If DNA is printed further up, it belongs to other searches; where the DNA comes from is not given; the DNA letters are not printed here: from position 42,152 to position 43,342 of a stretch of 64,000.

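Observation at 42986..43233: The ArsJ-linked GAPDH carries two lesions: loss of about 27 codons including the RVPT strand, and a 1-nt frameshift hiding a conserved C-terminus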

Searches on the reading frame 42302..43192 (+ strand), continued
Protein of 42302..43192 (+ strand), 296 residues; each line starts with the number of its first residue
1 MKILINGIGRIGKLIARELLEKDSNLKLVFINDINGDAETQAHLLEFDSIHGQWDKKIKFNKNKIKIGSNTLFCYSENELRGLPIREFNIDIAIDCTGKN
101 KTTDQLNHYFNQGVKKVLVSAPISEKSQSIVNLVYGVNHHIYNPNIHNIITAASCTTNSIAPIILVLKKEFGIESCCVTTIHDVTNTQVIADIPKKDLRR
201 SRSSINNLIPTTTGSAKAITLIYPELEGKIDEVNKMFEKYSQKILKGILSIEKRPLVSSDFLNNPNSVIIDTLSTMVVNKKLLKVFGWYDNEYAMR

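Call 70: predict_structure(alignment_id=A3)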
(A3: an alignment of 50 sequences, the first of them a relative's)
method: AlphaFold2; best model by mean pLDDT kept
length: 337 residues; sequences in the alignment: 50
mean_pLDDT: 87.5   pTM: 0.87
mean pLDDT of the five models: 87.5, 87.1, 87.0, 85.5, 84.9
residues with pLDDT >= 90: 218; 70-90: 78; 50-70: 29; < 50: 12
segments of 3 or more residues with pLDDT < 50: 185-196
pLDDT, mean of each block of 10 residues (from residue 1): 92 90 89 92 81 82 94 94 95 94 89 97 91 95 96 90 98 95 53 47 54 72 91 74 89 98 98 95 79 94 97 91 95 94
secondary structure, 60 per line:
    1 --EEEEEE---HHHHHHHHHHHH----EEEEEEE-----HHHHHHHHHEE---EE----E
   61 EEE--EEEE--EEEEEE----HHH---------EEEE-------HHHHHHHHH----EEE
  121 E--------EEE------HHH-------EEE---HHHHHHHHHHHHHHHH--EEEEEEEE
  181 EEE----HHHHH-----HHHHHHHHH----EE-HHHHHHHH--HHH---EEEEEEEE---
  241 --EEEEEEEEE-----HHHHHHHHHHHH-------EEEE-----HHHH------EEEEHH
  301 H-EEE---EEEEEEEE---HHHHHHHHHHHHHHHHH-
elements in order: E3-8 H12-23 E28-34 H40-48 E60-63 E66-69 E72-77 E94-97 H105-113 E118-121 E130-132 E149-151 H155-170 E173-183 H188-192 H198-206 H214-221 E230-237 E243-251 H257-268 E276-279 H285-288 E295-298 E303-305 E309-316 H320-336
